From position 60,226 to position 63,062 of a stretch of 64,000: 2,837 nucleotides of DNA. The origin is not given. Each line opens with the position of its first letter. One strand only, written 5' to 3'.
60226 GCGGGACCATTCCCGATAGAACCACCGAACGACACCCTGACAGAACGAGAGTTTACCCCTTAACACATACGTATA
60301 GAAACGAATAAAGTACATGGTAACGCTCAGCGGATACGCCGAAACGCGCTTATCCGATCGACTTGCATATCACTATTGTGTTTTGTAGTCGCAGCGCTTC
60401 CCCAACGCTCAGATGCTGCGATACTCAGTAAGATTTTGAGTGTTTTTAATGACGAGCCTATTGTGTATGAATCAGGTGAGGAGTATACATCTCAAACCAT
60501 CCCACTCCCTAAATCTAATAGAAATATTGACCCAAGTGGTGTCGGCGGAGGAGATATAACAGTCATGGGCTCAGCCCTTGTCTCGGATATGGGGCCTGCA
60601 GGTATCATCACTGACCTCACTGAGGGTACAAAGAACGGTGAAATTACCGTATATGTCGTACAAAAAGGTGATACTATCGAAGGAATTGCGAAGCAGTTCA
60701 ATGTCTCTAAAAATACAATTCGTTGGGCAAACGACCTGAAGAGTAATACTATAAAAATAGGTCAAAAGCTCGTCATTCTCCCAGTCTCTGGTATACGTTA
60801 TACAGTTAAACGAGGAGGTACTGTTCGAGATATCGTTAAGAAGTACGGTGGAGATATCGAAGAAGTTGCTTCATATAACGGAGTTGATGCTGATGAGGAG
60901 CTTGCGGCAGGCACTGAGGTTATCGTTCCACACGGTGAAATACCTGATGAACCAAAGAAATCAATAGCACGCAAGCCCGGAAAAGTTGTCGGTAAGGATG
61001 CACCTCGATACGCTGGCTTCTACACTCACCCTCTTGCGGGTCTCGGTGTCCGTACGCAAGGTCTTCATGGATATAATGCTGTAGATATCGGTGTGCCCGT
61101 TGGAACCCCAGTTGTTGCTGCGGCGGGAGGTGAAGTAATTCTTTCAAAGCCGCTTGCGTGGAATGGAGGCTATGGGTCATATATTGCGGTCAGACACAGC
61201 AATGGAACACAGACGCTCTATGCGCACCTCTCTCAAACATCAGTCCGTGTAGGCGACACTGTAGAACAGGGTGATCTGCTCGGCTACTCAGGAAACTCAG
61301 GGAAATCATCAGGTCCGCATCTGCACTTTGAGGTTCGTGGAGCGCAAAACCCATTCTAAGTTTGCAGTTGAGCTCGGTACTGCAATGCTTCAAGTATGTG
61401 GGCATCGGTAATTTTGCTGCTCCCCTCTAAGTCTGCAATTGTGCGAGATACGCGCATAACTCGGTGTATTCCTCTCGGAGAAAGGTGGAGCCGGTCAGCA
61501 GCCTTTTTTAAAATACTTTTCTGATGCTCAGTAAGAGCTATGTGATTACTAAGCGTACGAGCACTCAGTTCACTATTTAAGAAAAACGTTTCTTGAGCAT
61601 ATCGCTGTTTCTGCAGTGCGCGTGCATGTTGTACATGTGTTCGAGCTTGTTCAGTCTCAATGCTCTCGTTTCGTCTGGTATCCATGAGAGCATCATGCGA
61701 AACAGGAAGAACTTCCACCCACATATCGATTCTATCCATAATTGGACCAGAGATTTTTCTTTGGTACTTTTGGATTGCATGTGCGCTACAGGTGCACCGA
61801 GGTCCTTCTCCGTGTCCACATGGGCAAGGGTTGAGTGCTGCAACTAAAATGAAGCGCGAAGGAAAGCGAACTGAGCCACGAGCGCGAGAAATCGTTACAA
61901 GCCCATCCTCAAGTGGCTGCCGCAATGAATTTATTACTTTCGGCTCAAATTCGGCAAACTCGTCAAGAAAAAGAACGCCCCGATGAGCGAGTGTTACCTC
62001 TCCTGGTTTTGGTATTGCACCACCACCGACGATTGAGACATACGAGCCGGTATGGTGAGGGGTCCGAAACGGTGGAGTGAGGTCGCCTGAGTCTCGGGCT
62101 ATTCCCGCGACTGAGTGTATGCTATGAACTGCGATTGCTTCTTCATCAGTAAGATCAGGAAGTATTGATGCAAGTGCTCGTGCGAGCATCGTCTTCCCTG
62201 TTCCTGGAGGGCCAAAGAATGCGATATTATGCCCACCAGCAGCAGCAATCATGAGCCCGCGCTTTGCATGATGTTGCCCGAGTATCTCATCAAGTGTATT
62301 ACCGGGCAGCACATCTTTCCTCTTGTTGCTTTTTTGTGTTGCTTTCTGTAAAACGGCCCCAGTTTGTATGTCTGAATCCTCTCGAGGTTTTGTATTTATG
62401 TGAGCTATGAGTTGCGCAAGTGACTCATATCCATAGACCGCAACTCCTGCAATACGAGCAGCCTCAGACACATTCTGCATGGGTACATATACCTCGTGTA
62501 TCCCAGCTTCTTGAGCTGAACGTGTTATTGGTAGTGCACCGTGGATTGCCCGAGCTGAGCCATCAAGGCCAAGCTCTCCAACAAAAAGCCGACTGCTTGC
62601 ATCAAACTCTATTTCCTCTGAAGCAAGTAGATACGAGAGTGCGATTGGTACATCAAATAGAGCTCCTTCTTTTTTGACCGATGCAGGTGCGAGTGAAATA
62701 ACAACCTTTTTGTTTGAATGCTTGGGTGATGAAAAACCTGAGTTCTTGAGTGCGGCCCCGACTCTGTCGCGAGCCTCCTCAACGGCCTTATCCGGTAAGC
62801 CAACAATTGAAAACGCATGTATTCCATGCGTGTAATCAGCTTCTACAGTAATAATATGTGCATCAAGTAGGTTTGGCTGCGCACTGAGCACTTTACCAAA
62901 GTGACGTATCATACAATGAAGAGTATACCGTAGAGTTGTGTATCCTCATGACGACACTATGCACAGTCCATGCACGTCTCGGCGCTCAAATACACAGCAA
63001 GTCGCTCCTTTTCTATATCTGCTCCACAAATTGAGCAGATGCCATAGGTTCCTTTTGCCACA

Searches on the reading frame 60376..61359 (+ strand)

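Call 85: search_protein_families(library=pfam, proteins=[window:60376-61359:+], max_evalue=0.1)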
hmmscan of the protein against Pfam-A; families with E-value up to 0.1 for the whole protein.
window:60376-61359:+ (327 aa): 10 families
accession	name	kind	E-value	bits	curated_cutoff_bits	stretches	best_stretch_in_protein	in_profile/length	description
PF01551.29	Peptidase_M23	-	9.3e-30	103.1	28.7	1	234-325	4-92/96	Peptidase family M23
PF01476.26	LysM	-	8.1e-21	74.1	20.9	2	93-134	1-42/43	LysM domain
PF23473.1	LysM3_LYK4_5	-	2.5e-11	43.9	29.3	1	93-126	5-38/48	LYK4/5 LysM3 domain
PF23446.1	LysM1_NFP_LYK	-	7.1e-06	27.2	36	1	93-137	8-55/60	NFP/LYK LysM1 domain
PF12116.14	SpoIIID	-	0.00016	22.2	27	1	89-116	10-37/82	Stage III sporulation protein D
PF23462.1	LysM3_NFP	-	0.0078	17.2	28.1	1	93-137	5-48/48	NFP LysM3 domain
PF13384.12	HTH_23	-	0.012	15.9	24.6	1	95-117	14-37/50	Homeodomain-like domain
PF19912.4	DUF6385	-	0.03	14.8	26.8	1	89-143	7-59/82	Domain of unknown function (DUF6385)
PF02796.21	HTH_7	-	0.037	14.6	23.8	0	96-115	19-38/45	Helix-turn-helix domain of resolvase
PF08220.18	HTH_DeoR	-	0.07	13.3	21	0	89-116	4-32/57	DeoR-like helix-turn-helix domain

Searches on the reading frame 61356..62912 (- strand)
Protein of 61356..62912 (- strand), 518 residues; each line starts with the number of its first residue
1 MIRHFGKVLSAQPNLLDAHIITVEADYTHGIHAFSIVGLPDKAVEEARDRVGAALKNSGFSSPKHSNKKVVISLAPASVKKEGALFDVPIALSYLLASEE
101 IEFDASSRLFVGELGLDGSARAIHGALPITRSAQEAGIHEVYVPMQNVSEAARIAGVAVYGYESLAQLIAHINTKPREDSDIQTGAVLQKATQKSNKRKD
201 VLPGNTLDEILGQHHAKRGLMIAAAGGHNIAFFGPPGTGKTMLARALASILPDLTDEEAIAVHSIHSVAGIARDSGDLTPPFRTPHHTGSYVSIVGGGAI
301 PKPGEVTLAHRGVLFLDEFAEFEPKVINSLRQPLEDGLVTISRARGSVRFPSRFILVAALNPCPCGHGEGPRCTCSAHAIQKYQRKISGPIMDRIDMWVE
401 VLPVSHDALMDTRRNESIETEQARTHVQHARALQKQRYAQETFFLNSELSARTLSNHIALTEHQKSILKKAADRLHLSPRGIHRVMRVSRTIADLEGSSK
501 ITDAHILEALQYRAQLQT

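Call 85: search_protein_families(library=pfam, proteins=[window:61356-62912:-], max_evalue=0.1)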
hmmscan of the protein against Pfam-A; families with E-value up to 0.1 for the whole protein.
window:61356-62912:- (518 aa): 22 families
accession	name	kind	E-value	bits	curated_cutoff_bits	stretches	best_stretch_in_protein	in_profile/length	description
PF01078.27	Mg_chelatase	-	6.7e-83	277.6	20.3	1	207-406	2-204/207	Magnesium chelatase, subunit ChlI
PF13541.12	ChlI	-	1.3e-35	122.3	27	1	23-147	1-121/121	Subunit ChlI of Mg-chelatase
PF13335.12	Mg_chelatase_C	-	7.5e-28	97.4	26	1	419-513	3-94/94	Magnesium chelatase, subunit ChlI C-terminal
PF07728.20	AAA_5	-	8.1e-10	39.3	22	1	232-364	4-125/139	AAA domain (dynein-related subfamily)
PF00493.29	MCM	-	4.7e-07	29.6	23.3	1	224-400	54-203/224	MCM P-loop domain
PF00004.35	AAA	-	2e-05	25.5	21.2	1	231-251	2-22/131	ATPase family associated with various cellular activities (AAA)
PF07724.20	AAA_2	-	5.5e-05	23.7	27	1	229-350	5-114/166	AAA domain (Cdc48 subfamily)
PF13401.12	AAA_22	-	0.00026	21.8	27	1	229-252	7-30/130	AAA domain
PF00158.32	Sigma54_activat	-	0.00028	21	20.2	1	226-339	21-122/168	Sigma-54 interaction domain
PF05496.18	RuvB_N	-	0.00032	20.9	27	0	205-250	4-56/159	Holliday junction DNA helicase RuvB P-loop domain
PF05362.19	Lon_C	-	0.00037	20.5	21.1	1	20-153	42-178/205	Lon protease (S16) C-terminal proteolytic domain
PF13521.12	AAA_28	-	0.0013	19.4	27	1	230-250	2-22/164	AAA domain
PF01057.23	Parvo_NS1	-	0.0047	16.4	20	1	163-253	62-139/271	Parvovirus non-structural protein NS1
PF01695.23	IstB_IS21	-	0.0059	16.6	24.1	1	228-248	93-113/238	IstB-like ATP binding protein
PF20030.5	bpMoxR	-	0.0064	16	27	1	219-251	23-55/205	MoxR domain in the MoxR-vWA-beta-propeller ternary systems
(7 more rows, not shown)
